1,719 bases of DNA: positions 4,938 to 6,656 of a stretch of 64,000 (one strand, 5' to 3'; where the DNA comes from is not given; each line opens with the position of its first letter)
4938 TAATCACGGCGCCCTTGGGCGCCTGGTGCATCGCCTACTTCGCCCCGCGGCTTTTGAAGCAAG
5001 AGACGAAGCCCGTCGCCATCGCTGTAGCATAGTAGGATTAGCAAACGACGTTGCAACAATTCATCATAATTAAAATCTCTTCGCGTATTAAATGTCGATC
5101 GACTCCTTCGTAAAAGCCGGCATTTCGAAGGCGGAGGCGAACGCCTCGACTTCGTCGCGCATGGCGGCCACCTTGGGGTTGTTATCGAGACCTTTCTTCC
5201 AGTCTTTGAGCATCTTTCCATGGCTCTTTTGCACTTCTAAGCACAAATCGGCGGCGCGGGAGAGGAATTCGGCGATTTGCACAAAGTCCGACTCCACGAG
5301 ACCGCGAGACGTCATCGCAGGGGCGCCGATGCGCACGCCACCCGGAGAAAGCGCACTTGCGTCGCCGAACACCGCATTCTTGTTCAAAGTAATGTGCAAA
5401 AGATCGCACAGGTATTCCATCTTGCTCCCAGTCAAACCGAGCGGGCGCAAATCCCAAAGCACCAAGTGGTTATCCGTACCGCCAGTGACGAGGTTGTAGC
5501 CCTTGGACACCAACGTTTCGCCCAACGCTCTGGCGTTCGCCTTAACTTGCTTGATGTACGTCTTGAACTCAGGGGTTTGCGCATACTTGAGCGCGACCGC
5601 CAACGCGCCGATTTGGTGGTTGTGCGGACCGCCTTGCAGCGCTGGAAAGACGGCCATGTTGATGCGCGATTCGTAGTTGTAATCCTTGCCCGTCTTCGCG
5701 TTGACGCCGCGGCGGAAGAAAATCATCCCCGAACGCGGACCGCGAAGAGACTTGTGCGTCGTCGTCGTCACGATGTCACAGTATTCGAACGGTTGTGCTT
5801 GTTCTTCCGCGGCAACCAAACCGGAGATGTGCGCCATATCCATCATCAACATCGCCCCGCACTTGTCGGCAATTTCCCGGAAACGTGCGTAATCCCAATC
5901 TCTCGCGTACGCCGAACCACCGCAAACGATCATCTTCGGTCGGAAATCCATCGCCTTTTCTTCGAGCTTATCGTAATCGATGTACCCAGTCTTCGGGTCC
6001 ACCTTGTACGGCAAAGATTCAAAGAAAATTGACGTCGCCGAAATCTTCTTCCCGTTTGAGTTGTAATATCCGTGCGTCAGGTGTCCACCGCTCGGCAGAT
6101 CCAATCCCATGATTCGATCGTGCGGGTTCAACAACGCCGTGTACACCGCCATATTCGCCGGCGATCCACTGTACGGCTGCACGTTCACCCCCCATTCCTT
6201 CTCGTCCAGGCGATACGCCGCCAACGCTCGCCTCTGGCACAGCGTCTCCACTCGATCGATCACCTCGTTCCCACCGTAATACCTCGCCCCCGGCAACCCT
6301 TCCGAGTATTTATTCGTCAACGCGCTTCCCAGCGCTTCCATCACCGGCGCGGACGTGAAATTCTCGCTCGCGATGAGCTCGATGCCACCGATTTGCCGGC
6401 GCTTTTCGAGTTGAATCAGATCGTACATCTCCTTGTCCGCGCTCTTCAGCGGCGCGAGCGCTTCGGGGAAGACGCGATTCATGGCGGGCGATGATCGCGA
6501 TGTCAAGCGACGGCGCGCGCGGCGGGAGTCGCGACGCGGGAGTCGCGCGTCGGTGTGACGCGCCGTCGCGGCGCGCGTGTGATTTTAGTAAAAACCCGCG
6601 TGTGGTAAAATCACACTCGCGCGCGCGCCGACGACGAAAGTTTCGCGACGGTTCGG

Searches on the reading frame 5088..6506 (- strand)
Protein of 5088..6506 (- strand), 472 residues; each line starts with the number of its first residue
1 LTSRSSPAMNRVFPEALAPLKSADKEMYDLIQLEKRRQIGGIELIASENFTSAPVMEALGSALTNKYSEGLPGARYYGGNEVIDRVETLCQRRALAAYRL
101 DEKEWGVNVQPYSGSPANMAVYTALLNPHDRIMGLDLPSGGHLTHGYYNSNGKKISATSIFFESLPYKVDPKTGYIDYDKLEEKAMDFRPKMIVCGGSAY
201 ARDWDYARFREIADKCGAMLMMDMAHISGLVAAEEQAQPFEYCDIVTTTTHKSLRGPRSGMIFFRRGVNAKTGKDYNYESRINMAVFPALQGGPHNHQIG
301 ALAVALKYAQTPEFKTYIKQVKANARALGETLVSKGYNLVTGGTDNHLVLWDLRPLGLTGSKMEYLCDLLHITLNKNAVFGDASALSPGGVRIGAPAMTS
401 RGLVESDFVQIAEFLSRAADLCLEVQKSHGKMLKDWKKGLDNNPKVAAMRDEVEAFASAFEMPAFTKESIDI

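Call 37: search_protein_families(library=pfam, proteins=[window:5088-6506:-], max_evalue=0.00001)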
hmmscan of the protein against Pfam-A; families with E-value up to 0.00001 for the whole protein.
window:5088-6506:- (472 aa): 1 family
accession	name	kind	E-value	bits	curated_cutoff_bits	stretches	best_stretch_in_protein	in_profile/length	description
PF00464.25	SHMT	-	4.1e-189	628.7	27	1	20-414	1-398/399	Serine hydroxymethyltransferase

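Call 38: find_homologous_proteins(query=window:5088-6506:-, max_evalue=1e-50)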
Query window:5088-6506:- (472 aa): 8000 proteins with E <= 1e-50 among 8000 candidates; the best 120 are listed.
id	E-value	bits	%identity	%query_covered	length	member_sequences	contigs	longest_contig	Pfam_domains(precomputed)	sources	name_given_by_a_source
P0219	0.0e+0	1058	100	98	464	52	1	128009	PF00464.26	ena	-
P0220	1.4e-292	988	92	98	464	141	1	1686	PF00464.26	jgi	-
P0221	1.5e-289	978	91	98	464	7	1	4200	PF00464.26,PF01212.28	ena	-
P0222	2.9e-282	954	89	99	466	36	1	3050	PF00464.26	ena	-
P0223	1.2e-273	926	71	76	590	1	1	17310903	PF00464.26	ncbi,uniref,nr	ncbi:hypothetical protein F2Q70_00038471 [Brassica cretica]|uniref:Serine hydroxymethyltransferase n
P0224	6.8e-250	848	80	98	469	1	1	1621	PF00464.26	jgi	-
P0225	7.0e-250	848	80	98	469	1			PF00464.26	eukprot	eukprot:CAMPEP_0197579052 /NCGR_PEP_ID=MMETSP1326-20131121/3121_1 /TAXON_ID=1155430 /ORGANISM="Genus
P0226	7.7e-240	814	81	91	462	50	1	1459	PF00464.26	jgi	jgi:glycine hydroxymethyltransferase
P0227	2.1e-239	813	58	96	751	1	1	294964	PF00464.26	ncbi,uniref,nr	ncbi:serine hydroxymethyltransferase 2 [Artemisia annua]|uniref:Serine hydroxymethyltransferase n=1 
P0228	3.3e-238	809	81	92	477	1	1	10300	PF00464.26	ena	-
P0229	1.0e-236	804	81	92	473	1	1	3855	PF00464.26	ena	-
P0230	1.6e-236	803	75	97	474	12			PF00464.26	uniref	uniref:Serine hydroxymethyltransferase n=1 Tax=Picocystis salinarum TaxID=88271 RepID=A0A7S3UA41_9CH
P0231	3.0e-235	799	78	95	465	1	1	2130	PF00464.26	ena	-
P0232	5.5e-234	795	76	98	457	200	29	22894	PF00464.26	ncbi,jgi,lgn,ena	jgi:glycine hydroxymethyltransferase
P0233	1.4e-233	794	82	88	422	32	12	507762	PF00464.26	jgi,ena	-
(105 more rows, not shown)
